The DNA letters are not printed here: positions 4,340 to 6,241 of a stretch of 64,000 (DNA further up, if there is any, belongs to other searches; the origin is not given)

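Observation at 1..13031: Candidate lipid-carrier aminosugar transfer system: GT2 + YdjC deacetylase + GNAT + GMC oxidoreductase + epimerase, convergent with two giant GT-C glycosyltransferase paralogs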

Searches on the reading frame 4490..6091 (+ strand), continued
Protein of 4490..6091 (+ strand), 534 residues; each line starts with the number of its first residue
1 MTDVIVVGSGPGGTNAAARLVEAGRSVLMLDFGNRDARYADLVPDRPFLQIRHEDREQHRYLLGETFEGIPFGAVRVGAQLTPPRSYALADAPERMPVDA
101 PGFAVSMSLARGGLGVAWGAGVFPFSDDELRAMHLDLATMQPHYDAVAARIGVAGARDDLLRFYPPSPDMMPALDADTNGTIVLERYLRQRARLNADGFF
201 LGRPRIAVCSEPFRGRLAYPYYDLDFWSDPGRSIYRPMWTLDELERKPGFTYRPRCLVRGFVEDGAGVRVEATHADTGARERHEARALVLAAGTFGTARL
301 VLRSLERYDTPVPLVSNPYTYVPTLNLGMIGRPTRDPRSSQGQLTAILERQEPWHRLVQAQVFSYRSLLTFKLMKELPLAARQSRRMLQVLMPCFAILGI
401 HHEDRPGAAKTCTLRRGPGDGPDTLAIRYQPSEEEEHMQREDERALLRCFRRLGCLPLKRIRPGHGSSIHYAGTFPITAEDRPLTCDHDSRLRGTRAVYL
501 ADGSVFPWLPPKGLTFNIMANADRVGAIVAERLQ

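Call 46: search_protein_families(library=pfam, proteins=[L009:6604-8115:+, L037:12842-14494:+, L037:14504-16027:+, L021:12549-14072:+, L081:7989-9395:+, L081:12505-13941:+, L025:12634-15033:+, L045:7290-8468:+, L045:15707-17392:+, L061:4094-6268:-], max_evalue=0.01)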
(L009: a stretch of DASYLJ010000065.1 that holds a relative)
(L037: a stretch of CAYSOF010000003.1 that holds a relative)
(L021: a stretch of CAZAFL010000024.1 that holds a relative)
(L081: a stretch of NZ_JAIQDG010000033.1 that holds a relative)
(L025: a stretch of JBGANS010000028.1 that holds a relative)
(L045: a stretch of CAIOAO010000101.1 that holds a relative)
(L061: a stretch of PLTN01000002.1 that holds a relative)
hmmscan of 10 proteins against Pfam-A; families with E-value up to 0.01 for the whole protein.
L009:6604-8115:+ (504 aa): 1 family
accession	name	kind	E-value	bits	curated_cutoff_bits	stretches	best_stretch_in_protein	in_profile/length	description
PF13231.12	PMT_2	-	3.1e-16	60.5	26.1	1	72-223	12-160/160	Dolichyl-phosphate-mannose-protein mannosyltransferase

L037:12842-14494:+ (551 aa): 0 families

L037:14504-16027:+ (508 aa): 1 family
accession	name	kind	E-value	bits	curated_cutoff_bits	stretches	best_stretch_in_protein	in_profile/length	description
PF13231.12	PMT_2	-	4.1e-09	37.3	26.1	1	72-209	11-145/160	Dolichyl-phosphate-mannose-protein mannosyltransferase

L021:12549-14072:+ (508 aa): 0 families

L081:7989-9395:+ (469 aa): 0 families

L081:12505-13941:+ (479 aa): 0 families

L025:12634-15033:+ (800 aa): 14 families
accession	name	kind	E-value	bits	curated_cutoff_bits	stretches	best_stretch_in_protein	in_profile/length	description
PF07719.23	TPR_2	-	2.9e-18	64.9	27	1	485-517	1-33/34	Tetratricopeptide repeat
PF13432.12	TPR_16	-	3.3e-15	56.7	32.7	3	467-518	13-64/65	Tetratricopeptide repeat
PF00515.34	TPR_1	-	1.3e-14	53.8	27.8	0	645-674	5-34/34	Tetratricopeptide repeat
PF13414.12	TPR_11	-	4.5e-14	52.3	26.8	1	648-688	1-41/42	TPR repeat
PF13431.12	TPR_17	-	5.4e-14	51.7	24.4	1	663-690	1-28/34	Tetratricopeptide repeat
PF13424.12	TPR_12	-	4.3e-10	40.1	30.1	1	484-549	2-75/77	Tetratricopeptide repeat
PF14559.12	TPR_19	-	6.7e-09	36.4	25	2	475-519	15-62/68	Tetratricopeptide repeat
PF13374.12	TPR_10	-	9.7e-07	29.1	27.5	1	485-514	2-31/42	Tetratricopeptide repeat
PF13428.12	TPR_14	-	2.1e-06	28.3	23.5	0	487-526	3-42/44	Tetratricopeptide repeat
PF13181.12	TPR_8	-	2.6e-05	24.5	25.7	0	485-516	1-32/34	Tetratricopeptide repeat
PF13371.12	TPR_9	-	5.1e-05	23.6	35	0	655-703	9-57/73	Tetratricopeptide repeat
PF07721.20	TPR_4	-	0.00013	22.7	27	0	485-507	1-23/26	Tetratricopeptide repeat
PF13176.12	TPR_7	-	0.00017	21.8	27.9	0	490-515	4-31/36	Tetratricopeptide repeat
PF24575.1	TPR_Slam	-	0.0033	18.3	35.2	0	465-508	61-104/104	Surface lipoprotein assembly modifier, N-terminal TPR repeats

L045:7290-8468:+ (393 aa): 2 families
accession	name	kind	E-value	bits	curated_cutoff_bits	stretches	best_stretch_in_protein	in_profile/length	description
PF01757.29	Acyl_transf_3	-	7.4e-33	114.4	31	1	20-336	2-293/326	Acyltransferase domain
PF07786.18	HGSNAT_cat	-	0.00018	21.6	22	1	18-114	1-94/222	Heparan-alpha-glucosaminide N-acetyltransferase, catalytic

L045:15707-17392:+ (562 aa): 1 family
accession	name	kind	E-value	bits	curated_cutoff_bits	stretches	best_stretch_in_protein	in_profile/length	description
PF02366.24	PMT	-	9.6e-07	29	22.7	1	136-244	91-199/245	Dolichyl-phosphate-mannose-protein mannosyltransferase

L061:4094-6268:- (725 aa): 0 families

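Call 52: list_cluster_members(proteins=[P0001, window:4490-6091:+, window:3367-4080:+, window:1398-2273:+, window:2295-3386:+])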
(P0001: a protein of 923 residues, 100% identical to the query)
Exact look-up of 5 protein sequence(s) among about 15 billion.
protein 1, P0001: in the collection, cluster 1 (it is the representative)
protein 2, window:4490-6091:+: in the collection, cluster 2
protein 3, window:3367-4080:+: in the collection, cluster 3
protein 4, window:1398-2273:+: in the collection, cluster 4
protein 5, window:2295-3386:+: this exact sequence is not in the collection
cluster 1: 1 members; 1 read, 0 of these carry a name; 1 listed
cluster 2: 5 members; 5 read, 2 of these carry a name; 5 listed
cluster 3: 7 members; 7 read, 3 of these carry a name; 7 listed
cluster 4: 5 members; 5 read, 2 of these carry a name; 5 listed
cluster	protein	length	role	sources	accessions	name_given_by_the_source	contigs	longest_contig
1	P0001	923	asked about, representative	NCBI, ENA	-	-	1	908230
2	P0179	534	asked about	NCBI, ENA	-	-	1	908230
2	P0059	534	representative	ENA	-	-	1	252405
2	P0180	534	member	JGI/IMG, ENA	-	choline dehydrogenase-like flavoprotein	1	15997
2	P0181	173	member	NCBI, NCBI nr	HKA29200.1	MAG TPA: GMC oxidoreductase, partial [Candidatus Binatia bacterium] | GMC oxidoreductase [Candidatus Binatia bacterium]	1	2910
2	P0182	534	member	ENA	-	-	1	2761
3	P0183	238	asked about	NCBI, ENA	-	-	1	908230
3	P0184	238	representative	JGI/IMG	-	glycosyltransferase involved in cell wall biosynthesis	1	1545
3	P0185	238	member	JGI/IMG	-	glycosyltransferase involved in cell wall biosynthesis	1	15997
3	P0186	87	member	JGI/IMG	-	hypothetical protein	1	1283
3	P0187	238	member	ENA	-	-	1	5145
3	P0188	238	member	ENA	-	-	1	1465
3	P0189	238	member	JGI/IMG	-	-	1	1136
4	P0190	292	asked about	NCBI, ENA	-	-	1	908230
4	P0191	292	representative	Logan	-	-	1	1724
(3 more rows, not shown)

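Call 60: search_protein_families(library=pfam, proteins=[L028:13398-14312:+, L028:14320-16632:+, L028:12398-13429:+, L028:8307-9548:+, L028:6288-8234:+, L008:7246-9516:+, L007:1908-4226:-, L010:3123-4100:-], max_evalue=0.001)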
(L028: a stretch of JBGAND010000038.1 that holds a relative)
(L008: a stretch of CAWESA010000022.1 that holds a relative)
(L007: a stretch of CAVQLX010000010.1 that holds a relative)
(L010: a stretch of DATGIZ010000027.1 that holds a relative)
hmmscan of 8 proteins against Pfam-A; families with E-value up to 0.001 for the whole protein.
L028:13398-14312:+ (305 aa): 2 families
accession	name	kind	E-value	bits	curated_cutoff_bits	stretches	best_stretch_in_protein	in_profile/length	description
PF01522.26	Polysacc_deac_1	-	3e-21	76.1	23.1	1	40-136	18-114/124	Polysaccharide deacetylase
PF11959.13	DUF3473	-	3e-20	73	29.6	1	150-284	1-118/130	Domain of unknown function (DUF3473)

L028:14320-16632:+ (771 aa): 12 families
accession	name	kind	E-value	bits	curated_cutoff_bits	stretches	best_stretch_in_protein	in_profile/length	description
PF07719.23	TPR_2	-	8e-22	75.9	27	0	470-501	3-34/34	Tetratricopeptide repeat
PF13431.12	TPR_17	-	3.3e-13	49.2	24.4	1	491-522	2-33/34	Tetratricopeptide repeat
PF13432.12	TPR_16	-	5.8e-11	43.1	32.7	1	476-527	5-55/65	Tetratricopeptide repeat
PF00515.34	TPR_1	-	2.8e-10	40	27.8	0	503-524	2-23/34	Tetratricopeptide repeat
PF14559.12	TPR_19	-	2.9e-10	40.8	25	1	550-609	5-64/68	Tetratricopeptide repeat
PF13414.12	TPR_11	-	1.3e-09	38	26.8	0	475-516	1-42/42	TPR repeat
PF13371.12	TPR_9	-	3.7e-08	33.7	35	0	539-581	32-72/73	Tetratricopeptide repeat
PF13424.12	TPR_12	-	1.8e-07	31.6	30.1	0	469-530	4-73/77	Tetratricopeptide repeat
PF13428.12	TPR_14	-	7.6e-07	29.7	23.5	0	470-509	3-42/44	Tetratricopeptide repeat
PF13181.12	TPR_8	-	2.1e-06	27.9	25.7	0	469-501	2-34/34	Tetratricopeptide repeat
PF12895.13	ANAPC3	-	0.00033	21.3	27.2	0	667-717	2-52/82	Anaphase-promoting complex, cyclosome, subunit 3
PF23914.1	TPR_CcmH_CycH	-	0.0009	19.6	42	0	464-528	80-147/158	Cytochrome c-type biogenesis protein H TPR domain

L028:12398-13429:+ (344 aa): 1 family
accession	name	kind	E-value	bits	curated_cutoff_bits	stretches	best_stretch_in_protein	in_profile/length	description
PF13527.13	Acetyltransf_9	-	2.7e-09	37.5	25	1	68-177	7-113/127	Acetyltransferase (GNAT) domain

L028:8307-9548:+ (414 aa): 2 families
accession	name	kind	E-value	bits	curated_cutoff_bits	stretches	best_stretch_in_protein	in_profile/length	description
PF00535.33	Glycos_transf_2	-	1.6e-24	87.2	23.3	1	28-187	1-164/168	Glycosyl transferase family 2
PF13641.12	Glyco_tranf_2_3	-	0.00012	22.7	27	1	27-112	3-96/230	Glycosyltransferase like family 2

L028:6288-8234:+ (649 aa): 2 families
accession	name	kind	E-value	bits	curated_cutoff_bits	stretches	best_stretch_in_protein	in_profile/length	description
PF13428.12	TPR_14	-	3.9e-05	24.4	23.5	0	501-537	6-42/44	Tetratricopeptide repeat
PF13432.12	TPR_16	-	0.00014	22.7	32.7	1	501-548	2-49/65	Tetratricopeptide repeat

L008:7246-9516:+ (757 aa): 1 family
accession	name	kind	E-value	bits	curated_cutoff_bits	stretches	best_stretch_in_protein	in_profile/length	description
PF13231.12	PMT_2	-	1.7e-06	28.8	26.1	1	80-225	12-153/160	Dolichyl-phosphate-mannose-protein mannosyltransferase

L007:1908-4226:- (773 aa): 7 families
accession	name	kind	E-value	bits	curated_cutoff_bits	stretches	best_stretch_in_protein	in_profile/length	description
PF13174.12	TPR_6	-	1e-09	38.9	26.3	0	672-699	3-31/33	Tetratricopeptide repeat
PF07719.23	TPR_2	-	1.5e-07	31.4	27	0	670-699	3-32/34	Tetratricopeptide repeat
PF14559.12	TPR_19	-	1.8e-07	31.8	25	1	642-705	2-63/68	Tetratricopeptide repeat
PF13231.12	PMT_2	-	1.1e-05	26.1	26.1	1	160-294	7-140/160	Dolichyl-phosphate-mannose-protein mannosyltransferase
PF13525.12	YfiO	-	4.1e-05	23.9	25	1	630-713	4-87/203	Outer membrane lipoprotein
PF13432.12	TPR_16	-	0.00041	21.2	32.7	1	638-699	4-62/65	Tetratricopeptide repeat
PF13428.12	TPR_14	-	0.0009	20.1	23.5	0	669-699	2-32/44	Tetratricopeptide repeat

L010:3123-4100:- (326 aa): 0 families

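Call 67: find_encoding_contigs(protein=P0059, flank=10000, max_places=2)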
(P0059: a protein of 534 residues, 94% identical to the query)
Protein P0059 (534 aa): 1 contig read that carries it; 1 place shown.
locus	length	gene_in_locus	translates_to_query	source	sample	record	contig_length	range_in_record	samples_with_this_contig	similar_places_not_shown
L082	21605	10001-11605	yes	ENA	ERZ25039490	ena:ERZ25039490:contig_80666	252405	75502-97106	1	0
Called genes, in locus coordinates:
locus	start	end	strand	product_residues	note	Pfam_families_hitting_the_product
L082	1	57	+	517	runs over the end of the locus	-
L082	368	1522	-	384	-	PF04909:Amidohydro_2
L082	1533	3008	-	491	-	PF04909:Amidohydro_2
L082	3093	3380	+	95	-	-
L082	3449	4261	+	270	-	-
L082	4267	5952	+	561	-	PF10131:PTPS_related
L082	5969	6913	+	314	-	PF13428:TPR_14 (faint), PF13432:TPR_16 (faint), PF00515:TPR_1 (faint), PF07719:TPR_2 (faint), PF13174:TPR_6 (faint), PF13424:TPR_12 (faint), PF13525:YfiO (faint)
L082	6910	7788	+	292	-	PF04794:YdjC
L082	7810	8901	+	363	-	PF13527:Acetyltransf_9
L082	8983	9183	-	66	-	-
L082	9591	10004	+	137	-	-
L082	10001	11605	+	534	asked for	PF00890:FAD_binding_2 (faint), PF01494:FAD_binding_3 (faint), PF07992:Pyr_redox_2 (faint)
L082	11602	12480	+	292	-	PF00106:adh_short (faint), PF01073:3Beta_HSD (weak), PF01370:Epimerase, PF04321:RmlD_sub_bind, PF05368:NmrA (weak), PF07993:NAD_binding_4 (faint), PF16363:GDP_Man_Dehyd (faint), PF13460:NAD_binding_10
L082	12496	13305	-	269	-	-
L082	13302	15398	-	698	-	-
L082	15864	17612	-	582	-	-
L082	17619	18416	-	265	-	PF13489:Methyltransf_23, PF13649:Methyltransf_25, PF08241:Methyltransf_11, PF08242:Methyltransf_12 (weak)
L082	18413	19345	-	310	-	PF00535:Glycos_transf_2, PF10111:Glyco_tranf_2_2 (faint), PF13641:Glyco_tranf_2_3 (weak)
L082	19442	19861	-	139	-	-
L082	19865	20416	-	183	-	PF02975:Me-amine-dh_L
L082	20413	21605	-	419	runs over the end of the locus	PF07291:MauE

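Call 94: predict_structure(alignment_id=A2)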
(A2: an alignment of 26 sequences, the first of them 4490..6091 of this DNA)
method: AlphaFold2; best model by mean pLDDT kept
length: 534 residues; sequences in the alignment: 26
mean_pLDDT: 76.5   pTM: 0.83
mean pLDDT of the five models: 76.5, 75.0, 71.5, 71.0, 66.5
residues with pLDDT >= 90: 156; 70-90: 212; 50-70: 110; < 50: 56
segments of 3 or more residues with pLDDT < 50: 67-71, 77-89, 104-124, 375-379
pLDDT, mean of each block of 10 residues (from residue 1): 91 90 97 60 60 69 53 49 45 57 43 35 55 81 88 78 79 80 94 95 75 72 52 54 89 90 93 90 97 86 95 83 87 66 79 83 67 49 68 83 83 86 84 90 95 91 59 83 91 95 73 68 95 94
secondary structure, 60 per line:
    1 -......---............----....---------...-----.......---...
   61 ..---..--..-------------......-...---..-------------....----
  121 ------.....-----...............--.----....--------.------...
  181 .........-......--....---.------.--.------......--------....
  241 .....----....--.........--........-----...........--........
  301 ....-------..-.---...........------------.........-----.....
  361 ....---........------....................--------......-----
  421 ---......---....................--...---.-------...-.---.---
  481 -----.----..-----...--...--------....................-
elements in order: E2-7 H11-22 E27-30 H48-54 H58-62 H85-90 H113-116 H127-131 H137-151 H159-162 H178-189 H191-196 E199-202 H223-228 H237-245 E250-253 E256-264 E267-274 E280-290 H293-304 E319-326 E342-350 E356-364 H368-375 H382-394 E395-401 E410-415 E424-429 H433-452 E455-457 E498-500 H514-533
